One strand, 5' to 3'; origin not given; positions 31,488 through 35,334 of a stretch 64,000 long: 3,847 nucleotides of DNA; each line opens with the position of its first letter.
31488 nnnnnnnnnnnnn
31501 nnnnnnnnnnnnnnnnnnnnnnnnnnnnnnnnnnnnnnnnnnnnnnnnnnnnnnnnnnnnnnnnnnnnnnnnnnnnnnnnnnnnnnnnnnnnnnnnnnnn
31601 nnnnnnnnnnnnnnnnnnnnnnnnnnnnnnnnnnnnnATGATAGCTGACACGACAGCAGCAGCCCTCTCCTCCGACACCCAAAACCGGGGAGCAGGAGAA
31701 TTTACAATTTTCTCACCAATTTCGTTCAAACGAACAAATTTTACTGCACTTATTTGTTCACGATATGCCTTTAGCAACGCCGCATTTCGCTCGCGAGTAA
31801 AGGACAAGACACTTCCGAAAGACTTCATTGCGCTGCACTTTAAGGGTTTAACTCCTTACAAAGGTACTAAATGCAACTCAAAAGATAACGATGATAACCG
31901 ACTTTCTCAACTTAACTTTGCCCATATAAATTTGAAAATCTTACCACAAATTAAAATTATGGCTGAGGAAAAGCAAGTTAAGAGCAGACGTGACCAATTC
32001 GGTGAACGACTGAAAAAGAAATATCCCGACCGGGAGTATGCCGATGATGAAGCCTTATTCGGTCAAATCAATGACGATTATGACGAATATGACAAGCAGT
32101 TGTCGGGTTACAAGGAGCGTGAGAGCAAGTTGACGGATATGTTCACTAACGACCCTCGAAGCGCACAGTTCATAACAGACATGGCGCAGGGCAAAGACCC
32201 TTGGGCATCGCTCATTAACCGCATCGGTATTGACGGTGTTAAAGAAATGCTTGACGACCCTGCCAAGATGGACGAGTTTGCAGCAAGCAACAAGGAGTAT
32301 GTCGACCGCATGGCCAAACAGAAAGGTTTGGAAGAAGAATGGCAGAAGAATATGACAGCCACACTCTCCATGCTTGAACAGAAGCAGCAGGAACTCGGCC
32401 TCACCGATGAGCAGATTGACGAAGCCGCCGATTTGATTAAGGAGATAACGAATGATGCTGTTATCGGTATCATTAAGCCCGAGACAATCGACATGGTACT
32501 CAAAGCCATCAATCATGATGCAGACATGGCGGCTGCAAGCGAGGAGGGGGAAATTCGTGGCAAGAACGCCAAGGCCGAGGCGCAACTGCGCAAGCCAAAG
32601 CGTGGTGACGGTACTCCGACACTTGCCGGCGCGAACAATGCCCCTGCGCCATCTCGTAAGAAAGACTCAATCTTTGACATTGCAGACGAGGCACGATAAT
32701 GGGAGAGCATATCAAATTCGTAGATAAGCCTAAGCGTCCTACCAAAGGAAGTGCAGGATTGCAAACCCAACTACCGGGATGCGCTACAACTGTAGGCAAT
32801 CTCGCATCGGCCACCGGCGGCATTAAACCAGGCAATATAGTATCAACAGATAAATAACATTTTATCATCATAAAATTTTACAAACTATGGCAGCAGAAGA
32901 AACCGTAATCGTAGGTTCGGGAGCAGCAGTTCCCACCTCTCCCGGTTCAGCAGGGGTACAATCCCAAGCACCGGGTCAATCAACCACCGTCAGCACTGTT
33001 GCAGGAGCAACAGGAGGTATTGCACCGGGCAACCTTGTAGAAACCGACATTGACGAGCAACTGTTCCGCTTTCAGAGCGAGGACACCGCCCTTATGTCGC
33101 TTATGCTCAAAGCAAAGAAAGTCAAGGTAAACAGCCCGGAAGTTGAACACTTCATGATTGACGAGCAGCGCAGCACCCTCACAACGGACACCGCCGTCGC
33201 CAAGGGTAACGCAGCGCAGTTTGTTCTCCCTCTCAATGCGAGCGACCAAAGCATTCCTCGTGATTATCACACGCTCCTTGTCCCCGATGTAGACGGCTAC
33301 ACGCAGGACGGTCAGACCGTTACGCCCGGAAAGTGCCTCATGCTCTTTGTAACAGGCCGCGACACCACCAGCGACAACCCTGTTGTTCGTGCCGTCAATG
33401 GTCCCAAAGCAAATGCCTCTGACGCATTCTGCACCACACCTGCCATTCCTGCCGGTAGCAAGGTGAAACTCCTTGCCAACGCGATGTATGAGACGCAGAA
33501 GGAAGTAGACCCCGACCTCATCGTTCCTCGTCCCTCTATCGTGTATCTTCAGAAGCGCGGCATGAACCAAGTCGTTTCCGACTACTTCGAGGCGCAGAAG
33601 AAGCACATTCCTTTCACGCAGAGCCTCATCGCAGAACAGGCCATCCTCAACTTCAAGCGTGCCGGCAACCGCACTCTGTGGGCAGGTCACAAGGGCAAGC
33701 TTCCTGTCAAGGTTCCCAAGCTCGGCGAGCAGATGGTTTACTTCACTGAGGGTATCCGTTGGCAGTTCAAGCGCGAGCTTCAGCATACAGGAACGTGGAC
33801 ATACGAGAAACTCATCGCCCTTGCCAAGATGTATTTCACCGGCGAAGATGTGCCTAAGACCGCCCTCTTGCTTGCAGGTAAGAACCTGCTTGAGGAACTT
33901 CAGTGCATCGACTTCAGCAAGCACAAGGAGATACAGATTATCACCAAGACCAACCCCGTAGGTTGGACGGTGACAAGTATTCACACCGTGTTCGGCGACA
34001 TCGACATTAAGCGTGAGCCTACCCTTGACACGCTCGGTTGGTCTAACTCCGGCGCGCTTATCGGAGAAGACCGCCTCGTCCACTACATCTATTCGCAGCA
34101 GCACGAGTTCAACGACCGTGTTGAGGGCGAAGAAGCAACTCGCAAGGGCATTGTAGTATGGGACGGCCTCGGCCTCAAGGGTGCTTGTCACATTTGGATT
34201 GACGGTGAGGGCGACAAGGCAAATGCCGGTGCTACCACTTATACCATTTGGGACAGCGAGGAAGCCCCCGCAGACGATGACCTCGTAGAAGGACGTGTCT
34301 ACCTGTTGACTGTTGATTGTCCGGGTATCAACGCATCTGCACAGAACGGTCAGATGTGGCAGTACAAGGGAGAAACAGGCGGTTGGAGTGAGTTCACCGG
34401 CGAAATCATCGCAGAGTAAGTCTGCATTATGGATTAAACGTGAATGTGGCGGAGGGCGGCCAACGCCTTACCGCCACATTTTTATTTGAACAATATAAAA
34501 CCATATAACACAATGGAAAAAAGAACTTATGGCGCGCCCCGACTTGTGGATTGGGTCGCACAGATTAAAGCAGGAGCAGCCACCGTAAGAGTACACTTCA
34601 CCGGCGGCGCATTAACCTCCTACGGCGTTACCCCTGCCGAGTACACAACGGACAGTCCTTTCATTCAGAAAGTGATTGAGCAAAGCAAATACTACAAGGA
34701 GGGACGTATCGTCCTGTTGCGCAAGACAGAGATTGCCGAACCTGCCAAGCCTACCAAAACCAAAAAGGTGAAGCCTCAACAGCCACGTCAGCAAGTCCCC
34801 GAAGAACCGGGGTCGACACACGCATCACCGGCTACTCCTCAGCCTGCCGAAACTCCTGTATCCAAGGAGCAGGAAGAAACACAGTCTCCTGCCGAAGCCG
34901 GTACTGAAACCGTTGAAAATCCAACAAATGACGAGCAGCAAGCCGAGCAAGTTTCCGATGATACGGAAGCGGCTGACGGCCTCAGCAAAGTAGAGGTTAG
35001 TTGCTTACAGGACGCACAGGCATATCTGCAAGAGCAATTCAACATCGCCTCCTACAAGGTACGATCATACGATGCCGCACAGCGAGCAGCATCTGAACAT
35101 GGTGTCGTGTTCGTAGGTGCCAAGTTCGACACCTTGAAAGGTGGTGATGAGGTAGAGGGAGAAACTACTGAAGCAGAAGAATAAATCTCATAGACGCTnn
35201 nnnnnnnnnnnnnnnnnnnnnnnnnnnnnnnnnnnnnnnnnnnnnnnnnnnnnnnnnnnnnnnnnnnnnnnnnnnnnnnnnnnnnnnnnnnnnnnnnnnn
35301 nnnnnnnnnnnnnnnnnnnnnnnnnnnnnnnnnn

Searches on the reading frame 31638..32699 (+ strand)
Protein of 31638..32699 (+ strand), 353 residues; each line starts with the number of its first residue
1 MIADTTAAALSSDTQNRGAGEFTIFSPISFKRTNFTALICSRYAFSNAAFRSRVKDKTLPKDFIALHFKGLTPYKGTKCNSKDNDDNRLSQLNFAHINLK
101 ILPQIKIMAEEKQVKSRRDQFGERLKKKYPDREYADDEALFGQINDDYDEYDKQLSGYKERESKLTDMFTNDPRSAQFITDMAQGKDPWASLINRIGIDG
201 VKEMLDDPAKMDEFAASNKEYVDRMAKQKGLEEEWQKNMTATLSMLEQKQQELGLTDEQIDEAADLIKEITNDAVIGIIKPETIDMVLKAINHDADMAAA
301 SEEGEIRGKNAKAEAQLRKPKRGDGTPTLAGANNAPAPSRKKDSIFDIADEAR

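Call 15: search_protein_families(library=phrogs, proteins=[window:31638-32699:+], max_evalue=0.001)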
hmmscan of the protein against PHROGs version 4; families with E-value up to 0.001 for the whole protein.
window:31638-32699:+ (353 aa): 1 family
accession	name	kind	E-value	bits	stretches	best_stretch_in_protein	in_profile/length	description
phrog_22323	-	unknown function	3.1e-84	283.8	1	108-337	1-229/262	-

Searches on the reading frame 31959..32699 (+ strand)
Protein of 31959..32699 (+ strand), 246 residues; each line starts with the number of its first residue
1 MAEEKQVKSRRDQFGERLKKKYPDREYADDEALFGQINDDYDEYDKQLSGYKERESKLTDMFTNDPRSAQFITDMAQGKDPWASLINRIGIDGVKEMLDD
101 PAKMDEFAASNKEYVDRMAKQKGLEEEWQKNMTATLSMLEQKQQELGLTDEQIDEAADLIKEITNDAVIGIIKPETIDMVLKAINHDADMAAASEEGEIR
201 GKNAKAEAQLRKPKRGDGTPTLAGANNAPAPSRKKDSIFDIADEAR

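Call 61: search_protein_families(library=pfam, proteins=[window:31959-32699:+], max_evalue=0.05)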
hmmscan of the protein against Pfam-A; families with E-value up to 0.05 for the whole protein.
window:31959-32699:+ (246 aa): 1 family
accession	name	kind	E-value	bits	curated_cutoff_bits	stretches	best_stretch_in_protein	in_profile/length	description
PF14425.11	Imm3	-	0.0015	19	25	1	31-65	6-40/119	Immunity protein Imm3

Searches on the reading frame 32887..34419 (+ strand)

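Call 15: search_protein_families(library=phrogs, proteins=[window:32887-34419:+], max_evalue=0.001)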
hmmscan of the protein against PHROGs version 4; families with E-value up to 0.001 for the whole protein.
window:32887-34419:+ (510 aa): 1 family
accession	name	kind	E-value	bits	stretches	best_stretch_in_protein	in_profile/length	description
phrog_26635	-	unknown function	2e-13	50.9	1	9-389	31-417/482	-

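Call 61: search_protein_families(library=pfam, proteins=[window:32887-34419:+], max_evalue=0.05)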
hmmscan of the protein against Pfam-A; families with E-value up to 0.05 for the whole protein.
window:32887-34419:+ (510 aa): 1 family
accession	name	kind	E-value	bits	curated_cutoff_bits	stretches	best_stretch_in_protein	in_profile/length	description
PF17236.8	SU10_MCP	-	1e-06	28.9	24.1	1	250-392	110-242/292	SU10 major capsid protein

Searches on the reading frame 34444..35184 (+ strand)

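Call 15: search_protein_families(library=phrogs, proteins=[window:34444-35184:+], max_evalue=0.001)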
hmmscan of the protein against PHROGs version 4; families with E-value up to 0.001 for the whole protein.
window:34444-35184:+ (246 aa): 1 family
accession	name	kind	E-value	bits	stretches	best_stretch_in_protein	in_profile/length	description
phrog_23743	-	unknown function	6.3e-13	50.1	1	137-225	74-164/165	-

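Call 61: search_protein_families(library=pfam, proteins=[window:34444-35184:+], max_evalue=0.05)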
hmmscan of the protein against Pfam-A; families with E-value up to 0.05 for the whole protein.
window:34444-35184:+ (246 aa): 0 families
